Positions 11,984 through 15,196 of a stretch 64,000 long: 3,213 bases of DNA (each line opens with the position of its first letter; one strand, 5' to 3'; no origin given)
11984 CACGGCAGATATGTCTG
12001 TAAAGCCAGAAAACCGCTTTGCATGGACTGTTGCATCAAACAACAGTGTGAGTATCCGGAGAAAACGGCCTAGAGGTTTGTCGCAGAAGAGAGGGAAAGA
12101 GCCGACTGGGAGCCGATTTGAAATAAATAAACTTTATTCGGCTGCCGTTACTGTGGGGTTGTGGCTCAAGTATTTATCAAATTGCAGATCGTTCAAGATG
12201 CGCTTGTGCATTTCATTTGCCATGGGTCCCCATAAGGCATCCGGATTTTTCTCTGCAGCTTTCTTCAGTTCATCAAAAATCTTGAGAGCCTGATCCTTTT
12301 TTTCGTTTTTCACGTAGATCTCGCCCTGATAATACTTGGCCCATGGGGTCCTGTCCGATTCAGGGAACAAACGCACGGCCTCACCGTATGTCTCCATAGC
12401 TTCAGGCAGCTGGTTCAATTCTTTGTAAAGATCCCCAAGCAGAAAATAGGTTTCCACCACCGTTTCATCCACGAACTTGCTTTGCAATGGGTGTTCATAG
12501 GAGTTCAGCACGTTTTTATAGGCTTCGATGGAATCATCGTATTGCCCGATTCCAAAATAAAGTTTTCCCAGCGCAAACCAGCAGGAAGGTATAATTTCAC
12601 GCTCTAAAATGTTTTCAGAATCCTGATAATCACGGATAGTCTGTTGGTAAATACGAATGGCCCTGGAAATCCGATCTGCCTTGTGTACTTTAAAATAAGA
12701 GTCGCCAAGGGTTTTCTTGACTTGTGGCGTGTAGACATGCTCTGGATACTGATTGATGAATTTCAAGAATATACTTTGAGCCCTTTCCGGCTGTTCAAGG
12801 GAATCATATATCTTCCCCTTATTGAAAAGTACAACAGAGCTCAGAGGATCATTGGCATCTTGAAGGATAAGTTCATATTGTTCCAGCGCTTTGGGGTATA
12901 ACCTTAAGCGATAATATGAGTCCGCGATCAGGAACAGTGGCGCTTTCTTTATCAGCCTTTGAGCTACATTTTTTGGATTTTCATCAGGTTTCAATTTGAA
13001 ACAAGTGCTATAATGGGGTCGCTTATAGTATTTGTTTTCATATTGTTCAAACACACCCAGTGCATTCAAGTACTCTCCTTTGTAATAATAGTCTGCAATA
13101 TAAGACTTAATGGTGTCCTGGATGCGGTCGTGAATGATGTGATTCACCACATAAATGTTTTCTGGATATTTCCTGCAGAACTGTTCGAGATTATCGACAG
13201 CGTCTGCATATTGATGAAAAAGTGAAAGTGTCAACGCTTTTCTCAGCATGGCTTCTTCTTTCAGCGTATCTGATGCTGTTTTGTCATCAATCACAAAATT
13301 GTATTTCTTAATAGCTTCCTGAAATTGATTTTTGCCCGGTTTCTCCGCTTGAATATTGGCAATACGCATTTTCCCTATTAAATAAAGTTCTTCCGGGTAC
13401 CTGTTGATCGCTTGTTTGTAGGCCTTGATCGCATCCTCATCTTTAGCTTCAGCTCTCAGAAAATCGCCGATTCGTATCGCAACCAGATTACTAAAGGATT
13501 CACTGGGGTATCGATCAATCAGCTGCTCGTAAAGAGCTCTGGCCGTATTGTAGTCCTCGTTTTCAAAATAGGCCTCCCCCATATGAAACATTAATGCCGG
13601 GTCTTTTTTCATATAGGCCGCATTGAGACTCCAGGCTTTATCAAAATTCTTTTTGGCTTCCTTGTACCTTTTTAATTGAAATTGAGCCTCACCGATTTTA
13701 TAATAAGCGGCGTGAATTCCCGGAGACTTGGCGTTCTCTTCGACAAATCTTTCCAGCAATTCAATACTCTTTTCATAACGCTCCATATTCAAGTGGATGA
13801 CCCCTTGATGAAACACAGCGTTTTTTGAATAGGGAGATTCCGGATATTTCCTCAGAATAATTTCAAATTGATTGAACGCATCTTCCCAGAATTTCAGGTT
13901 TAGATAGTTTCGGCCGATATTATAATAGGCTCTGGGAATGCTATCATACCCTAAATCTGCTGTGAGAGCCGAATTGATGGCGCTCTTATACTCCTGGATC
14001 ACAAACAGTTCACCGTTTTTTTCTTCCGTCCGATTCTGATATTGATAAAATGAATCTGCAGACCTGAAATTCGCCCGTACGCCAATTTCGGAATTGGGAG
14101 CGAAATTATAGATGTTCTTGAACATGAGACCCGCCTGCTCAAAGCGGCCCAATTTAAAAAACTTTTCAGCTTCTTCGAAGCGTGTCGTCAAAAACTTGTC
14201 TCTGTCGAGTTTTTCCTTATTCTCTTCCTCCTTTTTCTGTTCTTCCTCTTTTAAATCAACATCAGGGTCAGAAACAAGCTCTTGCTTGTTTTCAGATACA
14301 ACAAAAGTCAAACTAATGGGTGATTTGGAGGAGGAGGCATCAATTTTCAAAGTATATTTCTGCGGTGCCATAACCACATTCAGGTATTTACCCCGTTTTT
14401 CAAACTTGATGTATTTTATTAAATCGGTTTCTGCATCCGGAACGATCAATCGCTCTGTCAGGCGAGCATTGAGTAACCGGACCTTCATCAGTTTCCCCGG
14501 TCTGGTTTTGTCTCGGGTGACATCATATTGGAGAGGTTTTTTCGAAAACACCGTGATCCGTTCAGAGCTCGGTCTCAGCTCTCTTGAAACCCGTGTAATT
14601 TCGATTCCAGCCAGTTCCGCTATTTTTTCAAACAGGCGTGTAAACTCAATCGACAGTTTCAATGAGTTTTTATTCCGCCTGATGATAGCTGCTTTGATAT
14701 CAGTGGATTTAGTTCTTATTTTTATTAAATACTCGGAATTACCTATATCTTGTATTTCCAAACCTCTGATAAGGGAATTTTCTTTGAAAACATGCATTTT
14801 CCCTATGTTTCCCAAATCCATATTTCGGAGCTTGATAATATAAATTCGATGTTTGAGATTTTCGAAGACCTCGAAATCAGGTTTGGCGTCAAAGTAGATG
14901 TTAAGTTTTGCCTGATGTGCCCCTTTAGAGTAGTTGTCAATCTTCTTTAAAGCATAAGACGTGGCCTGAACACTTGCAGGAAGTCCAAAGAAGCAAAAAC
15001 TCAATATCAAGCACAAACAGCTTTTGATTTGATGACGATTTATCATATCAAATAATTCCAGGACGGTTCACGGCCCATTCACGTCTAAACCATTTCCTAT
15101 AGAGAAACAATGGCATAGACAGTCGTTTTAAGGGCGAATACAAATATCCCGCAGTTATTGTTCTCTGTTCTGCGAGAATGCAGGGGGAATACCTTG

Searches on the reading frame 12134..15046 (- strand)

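Call 28: search_protein_families(library=pfam, proteins=[window:12134-15046:-])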
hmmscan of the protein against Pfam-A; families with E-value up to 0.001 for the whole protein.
window:12134-15046:- (970 aa): 23 families
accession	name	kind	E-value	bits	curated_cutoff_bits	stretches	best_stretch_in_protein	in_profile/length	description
PF13174.12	TPR_6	-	1.1e-41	139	26.3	1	486-514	3-31/33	Tetratricopeptide repeat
PF07719.23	TPR_2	-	8.6e-35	116.4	27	1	865-896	2-33/34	Tetratricopeptide repeat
PF13428.12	TPR_14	-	1.3e-28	97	23.5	0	484-516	2-34/44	Tetratricopeptide repeat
PF13181.12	TPR_8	-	2.5e-28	96.2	25.7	1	865-896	2-33/34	Tetratricopeptide repeat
PF13424.12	TPR_12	-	7.3e-26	90.6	30.1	1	445-514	3-76/77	Tetratricopeptide repeat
PF00515.34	TPR_1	-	2.4e-24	84.5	27.8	0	446-471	2-27/34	Tetratricopeptide repeat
PF13432.12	TPR_16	-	3.3e-23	82.2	32.7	1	415-464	4-50/65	Tetratricopeptide repeat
PF14559.12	TPR_19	-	1.3e-16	61.1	25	1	456-523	2-66/68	Tetratricopeptide repeat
PF12895.13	ANAPC3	-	3.5e-12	46.9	27.2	1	401-470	16-81/82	Anaphase-promoting complex, cyclosome, subunit 3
PF13176.12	TPR_7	-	1.4e-11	44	27.9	0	823-853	2-32/36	Tetratricopeptide repeat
PF13431.12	TPR_17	-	1.9e-10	40.6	24.4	0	732-757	8-33/34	Tetratricopeptide repeat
PF13525.12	YfiO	-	5.5e-07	30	25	1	372-537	6-144/203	Outer membrane lipoprotein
PF09976.15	TPR_21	-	1.2e-05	25.6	25.5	1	419-561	50-187/193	Tetratricopeptide repeat-like domain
PF21545.3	T7SS_EccA1_N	-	1.7e-05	24.7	27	1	397-518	121-240/272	T7SS, ESX-1 secretion system protein EccA1, N-terminal domain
PF23300.3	HEAT_Nup120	-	2.1e-05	24.8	29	0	890-931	15-56/170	Nucleoporin Nup120, HEAT repeats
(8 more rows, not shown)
